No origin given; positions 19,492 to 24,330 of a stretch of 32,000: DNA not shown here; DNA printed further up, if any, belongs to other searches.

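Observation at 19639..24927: Giant DUF4011 / Upf1-like helicase / Vsr-DUF559-like nuclease / DUF3320 gene: candidate single-gene nucleic-acid defence protein in a methanogen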

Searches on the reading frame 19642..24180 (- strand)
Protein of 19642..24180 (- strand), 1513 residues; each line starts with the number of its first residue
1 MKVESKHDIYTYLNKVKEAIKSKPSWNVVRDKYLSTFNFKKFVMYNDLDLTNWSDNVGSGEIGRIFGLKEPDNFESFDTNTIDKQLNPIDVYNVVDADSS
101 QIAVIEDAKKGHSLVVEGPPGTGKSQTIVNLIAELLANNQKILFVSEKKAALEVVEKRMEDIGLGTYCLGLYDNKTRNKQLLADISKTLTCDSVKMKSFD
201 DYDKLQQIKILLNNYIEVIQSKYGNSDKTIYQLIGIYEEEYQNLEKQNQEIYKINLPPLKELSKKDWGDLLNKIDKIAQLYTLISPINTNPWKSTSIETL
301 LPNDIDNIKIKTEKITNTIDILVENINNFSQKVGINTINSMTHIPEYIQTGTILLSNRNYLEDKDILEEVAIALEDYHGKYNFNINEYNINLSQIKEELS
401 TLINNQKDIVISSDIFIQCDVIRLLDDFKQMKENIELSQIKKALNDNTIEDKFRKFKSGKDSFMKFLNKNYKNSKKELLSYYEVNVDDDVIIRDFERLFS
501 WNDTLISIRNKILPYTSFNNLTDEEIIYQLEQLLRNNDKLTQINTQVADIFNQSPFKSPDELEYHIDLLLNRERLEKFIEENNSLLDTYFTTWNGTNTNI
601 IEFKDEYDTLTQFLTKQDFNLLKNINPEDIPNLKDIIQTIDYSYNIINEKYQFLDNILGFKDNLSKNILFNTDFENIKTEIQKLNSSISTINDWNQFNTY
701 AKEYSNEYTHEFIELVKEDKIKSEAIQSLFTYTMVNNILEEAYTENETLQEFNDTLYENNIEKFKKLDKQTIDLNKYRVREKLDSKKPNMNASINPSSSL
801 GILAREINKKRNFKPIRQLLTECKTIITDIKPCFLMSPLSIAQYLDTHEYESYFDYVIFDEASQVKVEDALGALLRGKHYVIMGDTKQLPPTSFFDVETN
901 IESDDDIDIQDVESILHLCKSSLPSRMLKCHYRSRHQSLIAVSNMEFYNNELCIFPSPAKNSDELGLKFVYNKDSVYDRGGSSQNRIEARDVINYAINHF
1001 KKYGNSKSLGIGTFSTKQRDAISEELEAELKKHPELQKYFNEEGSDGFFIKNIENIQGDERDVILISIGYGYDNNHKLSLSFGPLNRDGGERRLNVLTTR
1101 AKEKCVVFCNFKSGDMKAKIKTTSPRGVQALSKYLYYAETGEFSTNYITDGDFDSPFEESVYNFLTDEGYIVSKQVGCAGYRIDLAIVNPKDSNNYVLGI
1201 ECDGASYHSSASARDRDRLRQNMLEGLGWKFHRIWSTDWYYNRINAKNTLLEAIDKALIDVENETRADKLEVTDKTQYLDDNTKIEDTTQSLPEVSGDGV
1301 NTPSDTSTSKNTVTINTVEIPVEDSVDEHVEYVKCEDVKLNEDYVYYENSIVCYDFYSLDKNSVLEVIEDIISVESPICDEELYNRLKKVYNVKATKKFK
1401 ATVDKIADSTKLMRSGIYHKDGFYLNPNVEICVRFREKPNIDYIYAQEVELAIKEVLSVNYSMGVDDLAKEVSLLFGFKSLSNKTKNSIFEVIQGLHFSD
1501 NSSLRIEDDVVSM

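Call 5: search_protein_families(library=pfam, proteins=[window:19642-24180:-], max_evalue=0.01)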
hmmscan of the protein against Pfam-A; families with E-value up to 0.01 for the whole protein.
window:19642-24180:- (1513 aa): 12 families
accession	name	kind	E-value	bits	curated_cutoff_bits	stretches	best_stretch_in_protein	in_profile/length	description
PF18741.7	MTES_1575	-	2.6e-38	130.4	38.2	1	1157-1254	1-96/96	REase_MTES_1575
PF13086.12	AAA_11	-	6.7e-18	65.8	27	2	708-893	82-254/257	AAA domain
PF13087.12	AAA_12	-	6.4e-15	55.7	27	1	919-1110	10-193/195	AAA domain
PF13245.12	AAA_19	-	5.3e-09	36.8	25.1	1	103-160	3-63/134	AAA domain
PF13604.12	AAA_30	-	1.9e-05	24.9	27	1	99-159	4-66/191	AAA domain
PF11784.13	DUF3320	-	0.00032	21.1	25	1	1355-1389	2-37/50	Protein of unknown function (DUF3320)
PF00270.35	DEAD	-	0.0004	20.6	26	1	100-180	3-88/167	DEAD/DEAH box helicase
PF01443.25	Viral_helicase1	-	0.00059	20.1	21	0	114-147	1-34/228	Viral superfamily 1 RNA helicase core domain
PF04851.21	ResIII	-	0.0011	19.3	22.5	1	107-178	14-94/164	Type III restriction enzyme, res subunit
PF09848.15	SLFN-g3_helicase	-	0.0012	18.6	24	1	114-160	4-52/354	Schlafen group 3, DNA/RNA helicase domain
PF20720.3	nSTAND3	-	0.0028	17.8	27.2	1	106-185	12-95/155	Novel STAND NTPase 3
PF04480.18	DUF559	-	0.0029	17.9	20.6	0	1198-1243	55-97/109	Protein of unknown function (DUF559)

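Call 6: search_protein_families(library=padloc, proteins=[window:19642-24180:-], max_evalue=0.01)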
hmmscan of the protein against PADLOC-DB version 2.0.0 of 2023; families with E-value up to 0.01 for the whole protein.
window:19642-24180:- (1513 aa): 9 families
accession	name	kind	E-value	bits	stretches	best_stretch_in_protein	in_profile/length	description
PDLC05009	PDC-S37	-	0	1269.6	2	541-1499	623-1534/1550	-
PDLC02194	Hhe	-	3.3e-172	573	2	759-1254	1285-1780/1911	-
PDLC03920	MkoA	-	8.3e-23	78.6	2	852-1111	790-1076/1112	-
PDLC03924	MkoC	-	2.1e-19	67.2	2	541-1152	383-980/1136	-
PDLC04140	mad8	-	3e-08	31.5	1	101-235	17-101/314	mads_8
PDLC03921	MkoA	-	5.5e-07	25.6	2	852-905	1295-1348/1607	-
PDLC02895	DpdJ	-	0.0022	12.8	0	1046-1109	394-452/2112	DpdJ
PDLC00104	GajB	-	0.0028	14.5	1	109-161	14-69/574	UrvD helicase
PDLC01439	typeIV_DinG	-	0.0047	13.6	1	103-161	26-85/575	CAS-IV-A; associated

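Call 7: search_protein_families(library=ncbifam, proteins=[window:19642-24180:-], max_evalue=0.01)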
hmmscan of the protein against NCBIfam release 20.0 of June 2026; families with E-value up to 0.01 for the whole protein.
window:19642-24180:- (1513 aa): 7 families
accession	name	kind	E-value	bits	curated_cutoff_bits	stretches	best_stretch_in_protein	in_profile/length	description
NF058533.1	antiphage_ProA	equivalog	0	1077.1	1500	1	4-1479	555-1902/1903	anti-phage protein ProA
NF042953.1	Hhe_antiphage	equivalog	4.8e-240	800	2000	2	619-1292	1047-1718/1797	DUF4011 domain-containing anti-phage protein Hhe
TIGR00376.1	TIGR00376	hypoth_equivalog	4.8e-25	88.1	348.9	3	743-953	257-454/639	IGHMBP2 family helicase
NF040671.1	PLuB_AAA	exception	2.5e-17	61.6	999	2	842-1109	951-1230/1256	PLuB system helicase-like protein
TIGR01448.2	helicase_RecD2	equivalog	0.00017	19.9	500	1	78-142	298-362/713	SF1B family DNA helicase RecD2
TIGR03744.1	traC_PFL_4706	equivalog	0.0024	15.8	520.6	1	108-177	472-540/892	conjugative transfer ATPase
TIGR00416.1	sms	equivalog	0.0071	15.1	403.05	0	110-166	93-148/454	DNA repair protein RadA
